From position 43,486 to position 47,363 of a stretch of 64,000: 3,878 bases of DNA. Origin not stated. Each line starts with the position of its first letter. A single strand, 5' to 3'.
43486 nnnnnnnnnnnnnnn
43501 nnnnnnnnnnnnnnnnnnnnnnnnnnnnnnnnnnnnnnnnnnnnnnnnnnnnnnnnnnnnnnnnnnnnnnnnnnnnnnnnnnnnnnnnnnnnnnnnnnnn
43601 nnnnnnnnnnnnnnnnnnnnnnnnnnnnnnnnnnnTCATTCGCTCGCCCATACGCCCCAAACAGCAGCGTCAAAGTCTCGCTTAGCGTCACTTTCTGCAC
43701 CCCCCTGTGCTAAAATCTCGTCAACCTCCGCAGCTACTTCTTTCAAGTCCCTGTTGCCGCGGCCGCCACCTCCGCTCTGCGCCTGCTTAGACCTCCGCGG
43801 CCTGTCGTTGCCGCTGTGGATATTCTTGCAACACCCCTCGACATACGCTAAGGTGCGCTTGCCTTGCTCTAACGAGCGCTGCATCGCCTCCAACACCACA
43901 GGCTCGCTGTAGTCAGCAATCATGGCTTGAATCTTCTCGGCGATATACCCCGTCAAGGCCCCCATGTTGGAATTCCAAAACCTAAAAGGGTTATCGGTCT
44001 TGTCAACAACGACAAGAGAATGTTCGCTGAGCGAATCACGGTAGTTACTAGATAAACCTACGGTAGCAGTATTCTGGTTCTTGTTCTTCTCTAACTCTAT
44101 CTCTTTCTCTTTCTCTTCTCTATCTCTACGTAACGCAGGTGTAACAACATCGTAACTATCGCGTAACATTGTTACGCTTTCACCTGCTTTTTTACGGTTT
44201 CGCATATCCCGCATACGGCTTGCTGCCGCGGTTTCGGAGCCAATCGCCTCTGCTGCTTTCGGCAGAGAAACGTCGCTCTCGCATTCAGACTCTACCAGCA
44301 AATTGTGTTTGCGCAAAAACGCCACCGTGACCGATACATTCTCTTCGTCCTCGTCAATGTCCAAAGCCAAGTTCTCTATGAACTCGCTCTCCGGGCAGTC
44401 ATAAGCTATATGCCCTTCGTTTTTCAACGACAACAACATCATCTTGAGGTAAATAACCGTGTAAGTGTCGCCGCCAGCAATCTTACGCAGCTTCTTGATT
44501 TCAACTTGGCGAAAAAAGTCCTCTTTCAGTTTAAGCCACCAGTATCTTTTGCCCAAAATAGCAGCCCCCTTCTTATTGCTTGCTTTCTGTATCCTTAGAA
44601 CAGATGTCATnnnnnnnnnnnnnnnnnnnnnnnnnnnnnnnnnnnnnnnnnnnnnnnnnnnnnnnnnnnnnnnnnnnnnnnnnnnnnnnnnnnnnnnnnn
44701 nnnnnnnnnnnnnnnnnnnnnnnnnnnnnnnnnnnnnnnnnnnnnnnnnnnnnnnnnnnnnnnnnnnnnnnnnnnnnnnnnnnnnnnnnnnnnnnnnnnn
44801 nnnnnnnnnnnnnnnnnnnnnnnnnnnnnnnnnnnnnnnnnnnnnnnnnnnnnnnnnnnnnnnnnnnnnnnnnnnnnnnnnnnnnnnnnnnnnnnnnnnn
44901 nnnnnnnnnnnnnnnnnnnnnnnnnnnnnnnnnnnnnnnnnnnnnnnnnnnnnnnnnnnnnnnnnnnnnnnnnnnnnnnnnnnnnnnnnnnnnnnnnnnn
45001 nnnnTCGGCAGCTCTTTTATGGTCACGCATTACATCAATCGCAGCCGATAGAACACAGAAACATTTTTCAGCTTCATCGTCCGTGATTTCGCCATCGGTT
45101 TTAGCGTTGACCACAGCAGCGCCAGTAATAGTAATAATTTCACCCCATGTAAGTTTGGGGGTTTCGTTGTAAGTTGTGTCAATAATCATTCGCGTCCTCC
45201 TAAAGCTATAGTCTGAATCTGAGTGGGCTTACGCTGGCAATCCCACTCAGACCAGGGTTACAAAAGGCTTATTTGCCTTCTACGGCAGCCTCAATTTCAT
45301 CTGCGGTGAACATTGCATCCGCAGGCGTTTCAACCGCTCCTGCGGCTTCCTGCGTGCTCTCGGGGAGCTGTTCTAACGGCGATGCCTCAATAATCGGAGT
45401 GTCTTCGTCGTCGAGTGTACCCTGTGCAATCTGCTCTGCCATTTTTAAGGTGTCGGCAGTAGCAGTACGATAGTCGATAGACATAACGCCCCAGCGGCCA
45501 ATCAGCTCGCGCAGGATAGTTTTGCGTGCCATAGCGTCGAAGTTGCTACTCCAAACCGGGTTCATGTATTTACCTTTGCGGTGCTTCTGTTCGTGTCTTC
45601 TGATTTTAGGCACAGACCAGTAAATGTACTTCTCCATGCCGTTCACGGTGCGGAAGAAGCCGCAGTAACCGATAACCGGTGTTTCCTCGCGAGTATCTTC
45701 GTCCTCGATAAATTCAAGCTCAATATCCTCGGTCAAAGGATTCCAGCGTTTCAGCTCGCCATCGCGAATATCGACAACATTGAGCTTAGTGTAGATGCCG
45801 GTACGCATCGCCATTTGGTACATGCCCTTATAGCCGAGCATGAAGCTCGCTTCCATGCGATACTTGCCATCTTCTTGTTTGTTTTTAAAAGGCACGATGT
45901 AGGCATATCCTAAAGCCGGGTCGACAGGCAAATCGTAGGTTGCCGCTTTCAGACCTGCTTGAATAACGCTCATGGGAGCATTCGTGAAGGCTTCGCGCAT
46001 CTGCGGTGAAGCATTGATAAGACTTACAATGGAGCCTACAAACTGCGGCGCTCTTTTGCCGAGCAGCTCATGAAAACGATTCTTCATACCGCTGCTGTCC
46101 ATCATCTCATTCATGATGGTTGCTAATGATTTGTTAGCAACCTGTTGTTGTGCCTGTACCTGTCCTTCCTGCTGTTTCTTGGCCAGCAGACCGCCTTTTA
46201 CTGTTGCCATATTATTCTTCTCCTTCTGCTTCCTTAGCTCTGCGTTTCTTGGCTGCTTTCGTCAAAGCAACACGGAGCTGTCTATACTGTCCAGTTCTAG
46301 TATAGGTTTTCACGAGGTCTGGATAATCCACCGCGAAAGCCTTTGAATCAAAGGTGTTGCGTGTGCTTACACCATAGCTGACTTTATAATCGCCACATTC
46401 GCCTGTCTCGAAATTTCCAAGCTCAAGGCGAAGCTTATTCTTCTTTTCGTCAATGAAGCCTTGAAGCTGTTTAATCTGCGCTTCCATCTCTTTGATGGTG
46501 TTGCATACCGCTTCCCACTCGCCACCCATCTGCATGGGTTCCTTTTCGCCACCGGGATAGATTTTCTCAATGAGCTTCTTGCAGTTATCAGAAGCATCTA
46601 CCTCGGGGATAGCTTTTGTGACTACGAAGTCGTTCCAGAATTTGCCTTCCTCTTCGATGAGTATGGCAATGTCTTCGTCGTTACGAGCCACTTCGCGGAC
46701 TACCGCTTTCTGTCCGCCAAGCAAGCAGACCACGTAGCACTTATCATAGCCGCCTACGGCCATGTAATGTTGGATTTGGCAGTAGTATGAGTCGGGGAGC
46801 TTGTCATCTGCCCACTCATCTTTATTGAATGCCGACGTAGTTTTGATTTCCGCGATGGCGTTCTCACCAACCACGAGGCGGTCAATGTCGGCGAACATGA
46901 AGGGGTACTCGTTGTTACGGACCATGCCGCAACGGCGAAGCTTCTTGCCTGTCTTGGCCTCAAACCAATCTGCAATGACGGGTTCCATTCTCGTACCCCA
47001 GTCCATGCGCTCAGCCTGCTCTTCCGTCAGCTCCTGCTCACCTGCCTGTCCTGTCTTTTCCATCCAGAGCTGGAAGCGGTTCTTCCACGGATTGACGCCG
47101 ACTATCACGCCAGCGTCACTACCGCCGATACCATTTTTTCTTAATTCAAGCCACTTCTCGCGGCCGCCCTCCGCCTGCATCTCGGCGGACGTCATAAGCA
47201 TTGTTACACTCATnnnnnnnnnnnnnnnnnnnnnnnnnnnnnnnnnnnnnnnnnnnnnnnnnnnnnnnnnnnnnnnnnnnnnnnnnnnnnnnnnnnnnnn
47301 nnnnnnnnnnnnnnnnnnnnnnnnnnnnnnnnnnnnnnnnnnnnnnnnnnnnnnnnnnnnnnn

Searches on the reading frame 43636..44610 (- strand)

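Call 95: search_protein_families(library=pfam, proteins=[window:43636-44610:-], max_evalue=0.001)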
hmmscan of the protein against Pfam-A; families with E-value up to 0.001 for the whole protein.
window:43636-44610:- (324 aa): 2 families
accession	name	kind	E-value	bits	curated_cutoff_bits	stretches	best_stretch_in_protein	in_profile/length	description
PF09681.16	Phage_rep_org_N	-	7.7e-16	58.6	23.3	1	25-143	1-120/121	N-terminal phage replisome organiser (Phage_rep_org_N)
PF07261.16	DnaB_2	-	9.3e-06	25.7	22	1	209-265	1-60/74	Replication initiation and membrane attachment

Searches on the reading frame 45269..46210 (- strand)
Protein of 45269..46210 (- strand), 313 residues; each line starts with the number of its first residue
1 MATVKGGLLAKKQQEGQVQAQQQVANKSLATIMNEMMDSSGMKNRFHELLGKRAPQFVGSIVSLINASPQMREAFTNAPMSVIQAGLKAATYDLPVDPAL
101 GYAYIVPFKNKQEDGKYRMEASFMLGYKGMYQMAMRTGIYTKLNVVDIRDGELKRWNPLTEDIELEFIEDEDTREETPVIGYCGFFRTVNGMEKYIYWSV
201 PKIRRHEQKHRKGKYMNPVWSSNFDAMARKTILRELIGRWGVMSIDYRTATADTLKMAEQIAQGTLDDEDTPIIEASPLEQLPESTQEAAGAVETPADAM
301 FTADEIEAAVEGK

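Call 95: search_protein_families(library=pfam, proteins=[window:45269-46210:-], max_evalue=0.001)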
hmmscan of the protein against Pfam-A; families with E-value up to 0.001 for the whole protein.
window:45269-46210:- (313 aa): 1 family
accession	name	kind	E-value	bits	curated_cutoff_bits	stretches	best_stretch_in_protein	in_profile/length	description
PF03837.19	RecT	-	1.2e-30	107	24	1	57-255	3-187/198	RecT family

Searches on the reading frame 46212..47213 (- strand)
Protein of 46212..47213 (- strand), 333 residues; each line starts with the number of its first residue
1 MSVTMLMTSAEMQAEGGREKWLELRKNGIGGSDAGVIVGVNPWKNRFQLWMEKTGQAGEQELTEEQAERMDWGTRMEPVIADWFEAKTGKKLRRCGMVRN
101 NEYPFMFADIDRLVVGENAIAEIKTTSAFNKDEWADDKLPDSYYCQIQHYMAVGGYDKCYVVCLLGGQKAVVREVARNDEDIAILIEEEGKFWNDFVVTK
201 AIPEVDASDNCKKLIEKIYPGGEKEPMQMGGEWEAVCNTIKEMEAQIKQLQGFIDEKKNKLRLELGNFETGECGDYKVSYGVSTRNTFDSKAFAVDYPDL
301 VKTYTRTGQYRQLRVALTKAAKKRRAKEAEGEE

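Call 95: search_protein_families(library=pfam, proteins=[window:46212-47213:-], max_evalue=0.001)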
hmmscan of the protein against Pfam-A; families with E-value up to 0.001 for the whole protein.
window:46212-47213:- (333 aa): 1 family
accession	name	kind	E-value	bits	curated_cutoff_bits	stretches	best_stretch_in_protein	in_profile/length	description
PF09588.16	YqaJ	-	1.8e-39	135.9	22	1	20-157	1-150/150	YqaJ-like viral recombinase domain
